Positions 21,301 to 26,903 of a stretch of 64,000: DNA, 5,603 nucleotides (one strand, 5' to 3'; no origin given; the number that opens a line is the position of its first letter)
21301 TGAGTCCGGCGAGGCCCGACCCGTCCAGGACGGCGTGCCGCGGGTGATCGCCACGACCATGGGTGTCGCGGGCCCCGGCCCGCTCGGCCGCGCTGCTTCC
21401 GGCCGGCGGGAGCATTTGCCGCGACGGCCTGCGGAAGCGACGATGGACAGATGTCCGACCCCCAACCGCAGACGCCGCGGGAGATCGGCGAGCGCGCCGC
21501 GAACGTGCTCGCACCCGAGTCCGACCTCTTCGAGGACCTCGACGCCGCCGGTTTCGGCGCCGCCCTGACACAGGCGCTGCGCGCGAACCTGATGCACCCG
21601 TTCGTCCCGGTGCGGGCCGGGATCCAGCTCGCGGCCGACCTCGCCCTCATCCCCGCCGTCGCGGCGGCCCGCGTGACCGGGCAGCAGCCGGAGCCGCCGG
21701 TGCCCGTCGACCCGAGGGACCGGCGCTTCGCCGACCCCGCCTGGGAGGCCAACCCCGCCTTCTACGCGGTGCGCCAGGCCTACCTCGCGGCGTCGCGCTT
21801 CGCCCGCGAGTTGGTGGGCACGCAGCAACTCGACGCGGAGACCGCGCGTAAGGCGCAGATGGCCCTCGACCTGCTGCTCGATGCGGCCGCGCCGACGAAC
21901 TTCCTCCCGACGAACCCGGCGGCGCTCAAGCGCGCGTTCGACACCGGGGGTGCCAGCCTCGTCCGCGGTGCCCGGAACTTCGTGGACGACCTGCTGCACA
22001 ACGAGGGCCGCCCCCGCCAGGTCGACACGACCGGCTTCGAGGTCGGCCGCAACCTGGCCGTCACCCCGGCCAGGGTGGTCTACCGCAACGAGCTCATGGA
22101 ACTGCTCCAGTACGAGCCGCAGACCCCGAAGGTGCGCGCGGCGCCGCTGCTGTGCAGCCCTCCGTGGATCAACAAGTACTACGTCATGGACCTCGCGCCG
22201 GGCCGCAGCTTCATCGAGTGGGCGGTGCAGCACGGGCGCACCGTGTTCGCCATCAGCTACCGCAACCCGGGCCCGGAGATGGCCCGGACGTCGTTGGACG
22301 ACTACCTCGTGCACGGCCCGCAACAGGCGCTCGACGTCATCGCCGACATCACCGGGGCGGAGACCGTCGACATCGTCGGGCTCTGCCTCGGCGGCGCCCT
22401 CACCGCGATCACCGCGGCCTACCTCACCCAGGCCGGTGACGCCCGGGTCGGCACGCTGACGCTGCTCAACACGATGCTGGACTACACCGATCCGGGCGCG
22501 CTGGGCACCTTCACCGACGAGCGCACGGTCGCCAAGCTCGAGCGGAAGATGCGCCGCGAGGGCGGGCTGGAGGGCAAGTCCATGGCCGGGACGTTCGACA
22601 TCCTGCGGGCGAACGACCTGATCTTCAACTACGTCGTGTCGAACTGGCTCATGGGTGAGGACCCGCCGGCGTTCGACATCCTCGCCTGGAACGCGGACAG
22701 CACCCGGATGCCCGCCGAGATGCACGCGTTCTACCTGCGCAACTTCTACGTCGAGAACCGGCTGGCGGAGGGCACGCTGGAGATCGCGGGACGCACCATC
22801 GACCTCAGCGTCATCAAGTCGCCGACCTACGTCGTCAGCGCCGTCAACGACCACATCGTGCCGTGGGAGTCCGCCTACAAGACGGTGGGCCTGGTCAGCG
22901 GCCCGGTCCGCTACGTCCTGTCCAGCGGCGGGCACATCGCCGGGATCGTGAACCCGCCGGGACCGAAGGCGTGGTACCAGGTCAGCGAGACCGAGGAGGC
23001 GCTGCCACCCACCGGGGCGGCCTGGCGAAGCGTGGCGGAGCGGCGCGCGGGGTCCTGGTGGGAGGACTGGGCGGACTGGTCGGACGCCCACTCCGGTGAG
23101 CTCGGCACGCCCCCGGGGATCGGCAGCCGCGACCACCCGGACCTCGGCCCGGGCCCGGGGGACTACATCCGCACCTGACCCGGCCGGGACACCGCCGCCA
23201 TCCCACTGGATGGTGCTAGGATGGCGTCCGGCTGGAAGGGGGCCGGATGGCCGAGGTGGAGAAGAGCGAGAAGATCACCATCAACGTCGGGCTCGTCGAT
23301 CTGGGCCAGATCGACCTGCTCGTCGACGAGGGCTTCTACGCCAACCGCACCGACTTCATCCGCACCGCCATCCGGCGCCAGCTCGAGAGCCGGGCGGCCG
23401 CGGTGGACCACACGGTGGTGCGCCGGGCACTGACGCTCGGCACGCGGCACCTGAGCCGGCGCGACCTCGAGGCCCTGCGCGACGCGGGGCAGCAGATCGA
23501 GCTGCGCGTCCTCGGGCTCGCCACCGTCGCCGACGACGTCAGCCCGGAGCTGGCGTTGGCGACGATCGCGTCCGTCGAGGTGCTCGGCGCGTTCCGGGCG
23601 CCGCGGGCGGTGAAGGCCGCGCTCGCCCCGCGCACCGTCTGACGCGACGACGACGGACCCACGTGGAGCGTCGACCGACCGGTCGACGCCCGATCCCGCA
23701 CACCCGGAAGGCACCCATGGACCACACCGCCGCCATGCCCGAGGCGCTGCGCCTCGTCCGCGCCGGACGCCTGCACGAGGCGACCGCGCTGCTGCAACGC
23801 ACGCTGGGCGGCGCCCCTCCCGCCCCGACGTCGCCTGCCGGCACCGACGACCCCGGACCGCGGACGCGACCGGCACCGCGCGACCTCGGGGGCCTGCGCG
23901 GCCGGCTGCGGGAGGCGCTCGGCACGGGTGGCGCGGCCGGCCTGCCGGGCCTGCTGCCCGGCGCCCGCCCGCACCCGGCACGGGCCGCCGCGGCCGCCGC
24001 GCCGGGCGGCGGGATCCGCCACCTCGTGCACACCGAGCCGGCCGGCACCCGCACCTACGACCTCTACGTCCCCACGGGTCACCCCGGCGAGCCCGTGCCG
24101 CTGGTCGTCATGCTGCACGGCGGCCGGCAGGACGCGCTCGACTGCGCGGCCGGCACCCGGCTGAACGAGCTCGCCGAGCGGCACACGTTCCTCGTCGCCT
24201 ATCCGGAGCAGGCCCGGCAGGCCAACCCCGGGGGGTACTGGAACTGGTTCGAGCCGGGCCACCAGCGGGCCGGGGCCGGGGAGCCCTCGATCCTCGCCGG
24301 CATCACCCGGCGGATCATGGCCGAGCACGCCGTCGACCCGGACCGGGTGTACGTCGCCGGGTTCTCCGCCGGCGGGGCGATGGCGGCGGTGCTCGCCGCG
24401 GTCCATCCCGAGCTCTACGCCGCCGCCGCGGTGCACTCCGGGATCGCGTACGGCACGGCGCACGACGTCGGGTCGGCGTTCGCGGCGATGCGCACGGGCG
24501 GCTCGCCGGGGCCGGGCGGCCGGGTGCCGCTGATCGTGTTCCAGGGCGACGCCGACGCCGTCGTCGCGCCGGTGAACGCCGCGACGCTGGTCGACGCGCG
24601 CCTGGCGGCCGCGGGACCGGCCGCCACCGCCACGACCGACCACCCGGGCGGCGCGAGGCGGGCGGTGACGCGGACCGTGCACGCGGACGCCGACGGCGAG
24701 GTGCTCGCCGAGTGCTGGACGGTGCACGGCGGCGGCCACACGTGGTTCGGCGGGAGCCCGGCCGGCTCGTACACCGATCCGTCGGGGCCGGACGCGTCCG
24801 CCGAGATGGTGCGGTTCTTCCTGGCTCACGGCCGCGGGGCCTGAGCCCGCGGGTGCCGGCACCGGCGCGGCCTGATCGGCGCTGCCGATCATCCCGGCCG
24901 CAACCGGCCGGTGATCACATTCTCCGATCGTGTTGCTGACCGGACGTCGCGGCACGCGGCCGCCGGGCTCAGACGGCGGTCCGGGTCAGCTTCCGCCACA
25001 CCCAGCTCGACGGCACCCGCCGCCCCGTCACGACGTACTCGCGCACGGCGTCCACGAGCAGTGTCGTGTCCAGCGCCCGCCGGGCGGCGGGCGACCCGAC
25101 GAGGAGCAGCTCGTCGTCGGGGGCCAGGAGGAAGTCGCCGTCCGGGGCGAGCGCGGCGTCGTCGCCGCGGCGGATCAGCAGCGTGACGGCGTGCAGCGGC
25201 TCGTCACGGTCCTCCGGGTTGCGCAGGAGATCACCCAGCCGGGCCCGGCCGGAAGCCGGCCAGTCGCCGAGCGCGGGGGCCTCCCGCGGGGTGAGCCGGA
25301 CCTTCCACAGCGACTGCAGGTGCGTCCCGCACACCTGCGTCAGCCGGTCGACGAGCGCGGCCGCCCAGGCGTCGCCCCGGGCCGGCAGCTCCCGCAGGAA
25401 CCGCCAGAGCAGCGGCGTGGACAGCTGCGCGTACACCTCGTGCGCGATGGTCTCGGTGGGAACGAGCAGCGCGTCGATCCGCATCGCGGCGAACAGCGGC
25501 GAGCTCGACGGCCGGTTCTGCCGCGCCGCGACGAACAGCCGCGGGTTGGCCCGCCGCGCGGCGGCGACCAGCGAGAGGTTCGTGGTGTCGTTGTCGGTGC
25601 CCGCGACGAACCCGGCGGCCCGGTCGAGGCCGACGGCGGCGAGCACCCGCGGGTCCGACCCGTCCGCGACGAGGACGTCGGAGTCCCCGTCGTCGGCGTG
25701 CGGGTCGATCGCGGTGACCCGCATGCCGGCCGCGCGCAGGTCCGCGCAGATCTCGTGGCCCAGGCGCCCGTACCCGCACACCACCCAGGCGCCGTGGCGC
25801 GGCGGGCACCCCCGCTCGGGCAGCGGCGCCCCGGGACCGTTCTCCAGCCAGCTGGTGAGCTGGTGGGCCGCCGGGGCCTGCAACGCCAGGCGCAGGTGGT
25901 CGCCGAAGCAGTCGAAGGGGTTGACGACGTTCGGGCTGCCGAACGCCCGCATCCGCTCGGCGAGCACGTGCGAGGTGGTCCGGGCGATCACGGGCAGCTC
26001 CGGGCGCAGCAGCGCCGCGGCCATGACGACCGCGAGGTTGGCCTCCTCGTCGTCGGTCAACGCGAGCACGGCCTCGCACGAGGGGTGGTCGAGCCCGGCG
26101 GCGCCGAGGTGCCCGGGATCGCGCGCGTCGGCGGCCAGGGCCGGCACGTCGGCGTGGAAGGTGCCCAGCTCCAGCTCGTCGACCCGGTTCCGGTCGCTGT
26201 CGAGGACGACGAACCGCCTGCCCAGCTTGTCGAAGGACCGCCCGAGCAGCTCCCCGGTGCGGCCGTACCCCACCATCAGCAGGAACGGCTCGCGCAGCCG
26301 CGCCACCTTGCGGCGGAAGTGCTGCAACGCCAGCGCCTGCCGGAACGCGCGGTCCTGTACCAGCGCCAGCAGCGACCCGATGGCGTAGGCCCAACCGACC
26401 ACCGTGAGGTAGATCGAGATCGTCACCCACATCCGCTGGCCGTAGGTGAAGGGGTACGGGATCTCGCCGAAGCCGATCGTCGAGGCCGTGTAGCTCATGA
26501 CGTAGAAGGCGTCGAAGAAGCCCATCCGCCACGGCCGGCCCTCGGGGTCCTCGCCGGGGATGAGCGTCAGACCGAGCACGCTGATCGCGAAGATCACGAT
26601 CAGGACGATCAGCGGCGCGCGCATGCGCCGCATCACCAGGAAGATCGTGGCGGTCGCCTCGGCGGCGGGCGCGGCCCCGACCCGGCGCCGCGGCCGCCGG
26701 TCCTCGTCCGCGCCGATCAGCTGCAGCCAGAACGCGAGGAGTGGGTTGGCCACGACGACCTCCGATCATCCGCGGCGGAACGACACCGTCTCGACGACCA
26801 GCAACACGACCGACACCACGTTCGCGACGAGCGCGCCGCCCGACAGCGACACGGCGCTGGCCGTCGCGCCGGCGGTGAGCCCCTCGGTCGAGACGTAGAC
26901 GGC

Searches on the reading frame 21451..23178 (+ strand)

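Call 13: search_protein_families(library=pfam, proteins=[window:21451-23178:+], max_evalue=0.00001)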
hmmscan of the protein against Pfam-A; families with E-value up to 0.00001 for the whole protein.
window:21451-23178:+ (575 aa): 2 families
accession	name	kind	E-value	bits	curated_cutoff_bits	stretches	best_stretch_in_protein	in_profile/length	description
PF07167.19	PhaC_N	-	1.5e-60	204.3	23.7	1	89-258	1-173/173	Poly-beta-hydroxybutyrate polymerase (PhaC) N-terminus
PF00561.26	Abhydrolase_1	-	1.4e-14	54.8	25.8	1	260-502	24-245/245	alpha/beta hydrolase fold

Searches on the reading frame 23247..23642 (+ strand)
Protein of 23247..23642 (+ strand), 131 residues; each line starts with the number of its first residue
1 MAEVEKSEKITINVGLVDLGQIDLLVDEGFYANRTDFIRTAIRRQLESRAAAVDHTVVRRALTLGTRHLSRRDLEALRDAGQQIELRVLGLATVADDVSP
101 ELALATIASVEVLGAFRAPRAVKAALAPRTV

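Call 13: search_protein_families(library=pfam, proteins=[window:23247-23642:+], max_evalue=0.00001)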
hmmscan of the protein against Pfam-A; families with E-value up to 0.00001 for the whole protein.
window:23247-23642:+ (131 aa): 1 family
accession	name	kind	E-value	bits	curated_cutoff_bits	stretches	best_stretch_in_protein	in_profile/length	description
PF17723.7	RHH_8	-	5.3e-48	162.5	25.4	1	6-123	2-119/119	Ribbon-Helix-Helix transcriptional regulator family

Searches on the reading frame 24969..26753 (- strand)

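Call 13: search_protein_families(library=pfam, proteins=[window:24969-26753:-], max_evalue=0.00001)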
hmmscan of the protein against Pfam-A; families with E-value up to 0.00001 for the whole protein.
window:24969-26753:- (594 aa): 1 family
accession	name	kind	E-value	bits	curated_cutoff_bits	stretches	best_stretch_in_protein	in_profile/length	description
PF02254.24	TrkA_N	-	1.3e-37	129.1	23.8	2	324-432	2-116/116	TrkA-N domain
